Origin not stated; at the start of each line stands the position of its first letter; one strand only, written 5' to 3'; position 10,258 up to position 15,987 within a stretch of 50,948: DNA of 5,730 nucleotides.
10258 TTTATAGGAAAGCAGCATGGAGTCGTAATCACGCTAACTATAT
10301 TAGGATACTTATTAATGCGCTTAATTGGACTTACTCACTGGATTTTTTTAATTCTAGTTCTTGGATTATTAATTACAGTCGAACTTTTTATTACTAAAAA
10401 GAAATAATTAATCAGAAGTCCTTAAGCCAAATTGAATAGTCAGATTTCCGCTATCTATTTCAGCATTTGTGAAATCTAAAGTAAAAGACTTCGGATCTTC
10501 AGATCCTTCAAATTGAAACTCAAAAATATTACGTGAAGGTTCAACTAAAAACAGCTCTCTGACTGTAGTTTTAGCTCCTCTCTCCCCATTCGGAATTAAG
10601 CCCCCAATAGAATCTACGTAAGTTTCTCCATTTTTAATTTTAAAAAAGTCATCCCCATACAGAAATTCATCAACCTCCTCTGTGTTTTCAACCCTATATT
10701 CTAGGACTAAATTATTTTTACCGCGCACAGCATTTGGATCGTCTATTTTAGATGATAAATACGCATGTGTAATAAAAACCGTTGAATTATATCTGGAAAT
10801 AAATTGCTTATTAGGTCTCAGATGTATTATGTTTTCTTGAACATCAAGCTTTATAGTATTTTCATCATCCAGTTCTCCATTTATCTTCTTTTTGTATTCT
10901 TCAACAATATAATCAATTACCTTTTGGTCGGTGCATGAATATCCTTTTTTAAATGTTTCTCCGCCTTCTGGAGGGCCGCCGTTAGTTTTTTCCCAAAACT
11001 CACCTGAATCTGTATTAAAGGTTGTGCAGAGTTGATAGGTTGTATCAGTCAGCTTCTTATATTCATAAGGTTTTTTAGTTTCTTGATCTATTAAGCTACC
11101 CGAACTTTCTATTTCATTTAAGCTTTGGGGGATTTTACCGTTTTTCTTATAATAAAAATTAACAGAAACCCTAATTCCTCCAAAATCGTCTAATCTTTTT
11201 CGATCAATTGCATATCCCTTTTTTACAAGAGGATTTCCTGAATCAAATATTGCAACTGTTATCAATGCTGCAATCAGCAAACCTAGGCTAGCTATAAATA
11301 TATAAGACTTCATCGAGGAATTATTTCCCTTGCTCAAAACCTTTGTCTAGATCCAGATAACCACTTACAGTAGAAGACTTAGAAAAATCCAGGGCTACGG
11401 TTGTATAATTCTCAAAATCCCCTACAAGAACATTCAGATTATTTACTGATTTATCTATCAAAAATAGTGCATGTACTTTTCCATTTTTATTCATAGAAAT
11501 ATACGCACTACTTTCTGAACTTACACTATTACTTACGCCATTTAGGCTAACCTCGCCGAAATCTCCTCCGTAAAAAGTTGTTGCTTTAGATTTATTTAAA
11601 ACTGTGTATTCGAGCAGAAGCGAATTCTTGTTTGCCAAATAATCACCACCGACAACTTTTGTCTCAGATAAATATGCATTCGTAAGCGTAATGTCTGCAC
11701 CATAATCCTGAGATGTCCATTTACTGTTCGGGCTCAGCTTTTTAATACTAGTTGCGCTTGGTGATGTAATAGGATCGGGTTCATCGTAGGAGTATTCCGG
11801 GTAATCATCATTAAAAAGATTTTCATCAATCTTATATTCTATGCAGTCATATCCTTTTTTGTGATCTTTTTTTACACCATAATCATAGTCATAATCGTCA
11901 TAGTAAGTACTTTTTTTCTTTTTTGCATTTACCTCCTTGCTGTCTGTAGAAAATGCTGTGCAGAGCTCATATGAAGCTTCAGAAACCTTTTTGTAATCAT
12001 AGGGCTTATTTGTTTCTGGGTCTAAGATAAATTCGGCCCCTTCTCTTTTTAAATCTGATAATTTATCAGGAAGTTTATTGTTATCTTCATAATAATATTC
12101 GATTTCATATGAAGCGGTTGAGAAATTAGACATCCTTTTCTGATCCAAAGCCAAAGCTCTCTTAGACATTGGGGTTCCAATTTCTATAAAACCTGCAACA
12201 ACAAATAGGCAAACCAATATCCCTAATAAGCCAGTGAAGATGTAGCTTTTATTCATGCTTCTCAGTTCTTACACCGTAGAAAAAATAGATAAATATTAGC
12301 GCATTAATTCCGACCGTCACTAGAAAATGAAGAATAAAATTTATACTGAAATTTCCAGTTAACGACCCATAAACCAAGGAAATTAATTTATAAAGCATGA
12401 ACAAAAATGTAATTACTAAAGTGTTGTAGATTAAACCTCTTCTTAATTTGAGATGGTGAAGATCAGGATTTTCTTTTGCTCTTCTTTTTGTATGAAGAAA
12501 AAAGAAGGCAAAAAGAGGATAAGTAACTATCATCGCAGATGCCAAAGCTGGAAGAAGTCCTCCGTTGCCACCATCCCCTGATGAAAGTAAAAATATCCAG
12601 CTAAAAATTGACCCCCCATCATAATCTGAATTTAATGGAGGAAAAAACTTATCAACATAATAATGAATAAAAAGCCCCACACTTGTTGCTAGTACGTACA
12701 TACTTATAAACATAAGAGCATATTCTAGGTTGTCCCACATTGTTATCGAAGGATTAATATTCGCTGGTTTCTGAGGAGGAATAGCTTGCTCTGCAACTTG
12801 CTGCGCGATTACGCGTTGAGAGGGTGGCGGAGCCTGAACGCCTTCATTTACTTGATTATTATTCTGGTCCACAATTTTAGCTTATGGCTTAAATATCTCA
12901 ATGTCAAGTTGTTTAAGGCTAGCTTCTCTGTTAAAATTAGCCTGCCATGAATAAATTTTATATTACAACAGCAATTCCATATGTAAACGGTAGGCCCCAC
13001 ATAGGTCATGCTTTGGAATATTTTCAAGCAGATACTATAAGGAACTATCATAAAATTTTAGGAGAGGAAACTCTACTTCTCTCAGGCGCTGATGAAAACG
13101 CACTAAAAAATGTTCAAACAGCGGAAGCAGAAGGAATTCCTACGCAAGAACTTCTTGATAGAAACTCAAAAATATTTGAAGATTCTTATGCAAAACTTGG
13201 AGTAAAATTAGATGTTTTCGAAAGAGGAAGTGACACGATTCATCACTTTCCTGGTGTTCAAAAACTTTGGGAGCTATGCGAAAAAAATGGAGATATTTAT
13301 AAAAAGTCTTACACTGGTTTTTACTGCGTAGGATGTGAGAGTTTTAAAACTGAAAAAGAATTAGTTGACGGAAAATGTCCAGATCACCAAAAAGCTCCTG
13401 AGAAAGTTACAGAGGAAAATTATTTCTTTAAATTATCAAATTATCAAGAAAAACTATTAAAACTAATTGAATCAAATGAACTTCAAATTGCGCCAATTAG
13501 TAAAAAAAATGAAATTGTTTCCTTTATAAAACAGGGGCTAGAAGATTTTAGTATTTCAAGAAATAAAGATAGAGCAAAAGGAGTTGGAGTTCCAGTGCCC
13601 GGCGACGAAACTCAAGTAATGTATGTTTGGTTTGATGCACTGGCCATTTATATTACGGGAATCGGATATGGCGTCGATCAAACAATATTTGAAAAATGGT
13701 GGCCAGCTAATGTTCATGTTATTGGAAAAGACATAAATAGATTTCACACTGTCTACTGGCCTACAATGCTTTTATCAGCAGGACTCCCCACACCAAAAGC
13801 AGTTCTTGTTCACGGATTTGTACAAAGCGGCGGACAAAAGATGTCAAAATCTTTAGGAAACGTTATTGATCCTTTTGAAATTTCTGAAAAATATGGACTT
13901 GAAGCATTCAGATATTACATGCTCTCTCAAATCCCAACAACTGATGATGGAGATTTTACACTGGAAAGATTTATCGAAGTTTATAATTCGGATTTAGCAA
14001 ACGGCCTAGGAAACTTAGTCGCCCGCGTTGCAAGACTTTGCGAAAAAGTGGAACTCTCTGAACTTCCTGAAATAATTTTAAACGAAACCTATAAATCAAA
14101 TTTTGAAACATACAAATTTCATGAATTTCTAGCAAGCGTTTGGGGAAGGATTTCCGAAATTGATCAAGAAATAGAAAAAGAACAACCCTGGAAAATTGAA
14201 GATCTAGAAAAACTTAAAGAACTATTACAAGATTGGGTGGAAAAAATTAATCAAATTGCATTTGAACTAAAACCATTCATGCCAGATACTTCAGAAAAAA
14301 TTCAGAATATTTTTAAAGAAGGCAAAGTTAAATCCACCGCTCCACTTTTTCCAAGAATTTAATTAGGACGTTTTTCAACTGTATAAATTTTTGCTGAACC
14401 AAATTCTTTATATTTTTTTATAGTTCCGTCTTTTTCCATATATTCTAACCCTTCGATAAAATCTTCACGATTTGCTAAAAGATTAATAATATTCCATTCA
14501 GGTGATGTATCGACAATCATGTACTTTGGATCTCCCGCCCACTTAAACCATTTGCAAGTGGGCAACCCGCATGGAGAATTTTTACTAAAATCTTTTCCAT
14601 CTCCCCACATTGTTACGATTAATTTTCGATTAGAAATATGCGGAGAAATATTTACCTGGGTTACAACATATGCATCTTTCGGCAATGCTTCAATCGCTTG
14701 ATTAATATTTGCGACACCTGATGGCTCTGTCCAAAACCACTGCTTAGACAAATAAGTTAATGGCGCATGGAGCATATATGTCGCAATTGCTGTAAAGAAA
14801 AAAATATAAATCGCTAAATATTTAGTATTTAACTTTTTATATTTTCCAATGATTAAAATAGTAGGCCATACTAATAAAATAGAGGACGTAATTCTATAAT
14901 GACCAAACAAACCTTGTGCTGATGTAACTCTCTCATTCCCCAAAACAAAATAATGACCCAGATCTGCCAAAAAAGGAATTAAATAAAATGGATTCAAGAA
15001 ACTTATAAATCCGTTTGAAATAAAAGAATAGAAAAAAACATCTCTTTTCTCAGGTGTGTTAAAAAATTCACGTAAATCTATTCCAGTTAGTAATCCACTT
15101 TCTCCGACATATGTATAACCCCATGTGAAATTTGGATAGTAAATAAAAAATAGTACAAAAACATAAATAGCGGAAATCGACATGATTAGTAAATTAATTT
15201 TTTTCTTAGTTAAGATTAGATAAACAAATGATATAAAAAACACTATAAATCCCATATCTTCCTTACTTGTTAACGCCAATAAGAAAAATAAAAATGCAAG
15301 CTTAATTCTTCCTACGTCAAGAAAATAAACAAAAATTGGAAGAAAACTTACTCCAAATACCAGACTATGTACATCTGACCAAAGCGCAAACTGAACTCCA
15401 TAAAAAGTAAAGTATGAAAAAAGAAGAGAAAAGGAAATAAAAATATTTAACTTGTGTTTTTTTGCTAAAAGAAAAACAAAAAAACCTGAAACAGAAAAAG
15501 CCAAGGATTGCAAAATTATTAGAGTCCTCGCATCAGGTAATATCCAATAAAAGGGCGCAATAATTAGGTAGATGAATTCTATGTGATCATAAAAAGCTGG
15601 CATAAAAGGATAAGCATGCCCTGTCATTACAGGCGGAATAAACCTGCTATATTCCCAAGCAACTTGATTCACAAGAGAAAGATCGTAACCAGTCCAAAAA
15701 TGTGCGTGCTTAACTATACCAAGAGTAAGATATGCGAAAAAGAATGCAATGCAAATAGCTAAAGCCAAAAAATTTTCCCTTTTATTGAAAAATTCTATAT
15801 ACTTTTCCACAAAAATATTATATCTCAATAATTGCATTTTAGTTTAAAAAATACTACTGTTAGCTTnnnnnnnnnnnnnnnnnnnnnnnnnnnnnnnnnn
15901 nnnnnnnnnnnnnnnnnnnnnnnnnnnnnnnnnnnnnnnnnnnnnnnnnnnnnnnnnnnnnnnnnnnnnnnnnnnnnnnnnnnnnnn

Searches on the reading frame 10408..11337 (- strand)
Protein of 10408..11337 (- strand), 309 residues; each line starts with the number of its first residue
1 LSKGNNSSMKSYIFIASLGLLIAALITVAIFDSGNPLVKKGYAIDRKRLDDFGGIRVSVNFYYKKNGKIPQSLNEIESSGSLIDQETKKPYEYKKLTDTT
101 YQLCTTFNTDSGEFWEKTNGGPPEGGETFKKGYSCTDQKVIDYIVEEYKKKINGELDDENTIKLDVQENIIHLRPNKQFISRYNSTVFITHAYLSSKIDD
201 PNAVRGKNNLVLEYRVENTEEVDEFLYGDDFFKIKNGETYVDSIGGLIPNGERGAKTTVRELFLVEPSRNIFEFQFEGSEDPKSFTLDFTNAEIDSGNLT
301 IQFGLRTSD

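Call 10: search_protein_families(library=pfam, proteins=[window:10408-11337:-], max_evalue=0.1)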
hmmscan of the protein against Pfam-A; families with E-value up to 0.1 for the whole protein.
window:10408-11337:- (309 aa): 2 families
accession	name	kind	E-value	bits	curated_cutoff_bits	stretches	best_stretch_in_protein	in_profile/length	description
PF13274.11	SocA_Panacea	-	0.0075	17.6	25.7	1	38-156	2-102/113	Antitoxin SocA-like, Panacea domain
PF10787.14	YfmQ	-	0.0093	16.1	22.9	1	133-199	18-81/133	Uncharacterised protein from bacillus cereus group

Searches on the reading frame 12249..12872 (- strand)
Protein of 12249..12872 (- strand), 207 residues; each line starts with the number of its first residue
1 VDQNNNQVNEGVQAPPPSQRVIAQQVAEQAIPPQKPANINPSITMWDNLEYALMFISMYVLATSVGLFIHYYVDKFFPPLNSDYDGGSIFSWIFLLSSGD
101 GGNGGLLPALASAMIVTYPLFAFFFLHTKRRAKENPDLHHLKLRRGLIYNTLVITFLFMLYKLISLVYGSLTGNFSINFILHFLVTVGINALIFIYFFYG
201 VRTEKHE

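Call 10: search_protein_families(library=pfam, proteins=[window:12249-12872:-], max_evalue=0.1)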
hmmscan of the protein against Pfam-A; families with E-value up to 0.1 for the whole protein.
window:12249-12872:- (207 aa): 1 family
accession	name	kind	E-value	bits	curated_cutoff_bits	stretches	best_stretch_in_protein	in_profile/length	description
PF18920.5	DUF5671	-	2.6e-10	40.7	28.4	1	50-193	4-128/132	Domain of unknown function (DUF5671)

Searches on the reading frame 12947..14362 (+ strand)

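Call 10: search_protein_families(library=pfam, proteins=[window:12947-14362:+], max_evalue=0.1)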
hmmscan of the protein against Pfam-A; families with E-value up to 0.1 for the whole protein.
window:12947-14362:+ (471 aa): 4 families
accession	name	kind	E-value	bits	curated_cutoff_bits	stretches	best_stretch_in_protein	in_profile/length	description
PF09334.17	tRNA-synt_1g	-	5.3e-99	332.1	20.1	2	149-361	174-390/391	tRNA synthetases class I (M)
PF00133.28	tRNA-synt_1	-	5e-33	114.9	22.7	2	222-331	296-407/414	tRNA synthetases class I (I, L, M and V)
PF01406.26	tRNA-synt_1e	-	5.5e-11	42.8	27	2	285-328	240-283/301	tRNA synthetases class I (C) catalytic domain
PF01921.24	tRNA-synt_1f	-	1.4e-06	28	27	1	279-344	263-327/360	tRNA synthetases class I (K)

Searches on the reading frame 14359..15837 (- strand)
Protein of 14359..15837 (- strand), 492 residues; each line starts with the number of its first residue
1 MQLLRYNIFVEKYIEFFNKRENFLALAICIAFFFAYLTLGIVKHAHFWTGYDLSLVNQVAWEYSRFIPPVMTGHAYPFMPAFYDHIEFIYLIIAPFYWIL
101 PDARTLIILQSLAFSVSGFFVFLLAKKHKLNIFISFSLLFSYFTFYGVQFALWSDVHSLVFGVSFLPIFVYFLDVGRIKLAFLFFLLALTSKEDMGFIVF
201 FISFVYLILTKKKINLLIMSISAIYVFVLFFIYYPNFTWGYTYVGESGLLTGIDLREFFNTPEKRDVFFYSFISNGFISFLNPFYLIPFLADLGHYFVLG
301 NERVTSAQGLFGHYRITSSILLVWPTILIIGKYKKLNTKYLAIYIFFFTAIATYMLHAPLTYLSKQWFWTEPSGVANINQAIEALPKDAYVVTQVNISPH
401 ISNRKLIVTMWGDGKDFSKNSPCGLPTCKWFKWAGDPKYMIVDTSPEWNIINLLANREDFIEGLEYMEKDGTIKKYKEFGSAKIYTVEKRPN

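Call 8: search_protein_families(library=pfam, proteins=[window:14359-15837:-], max_evalue=0.001)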
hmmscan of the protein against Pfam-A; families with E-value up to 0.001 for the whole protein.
window:14359-15837:- (492 aa): 1 family
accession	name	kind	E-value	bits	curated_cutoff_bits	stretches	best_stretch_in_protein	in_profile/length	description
PF09852.15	DUF2079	-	1.2e-25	90.9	28.2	1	45-415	3-405/459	Predicted membrane protein (DUF2079)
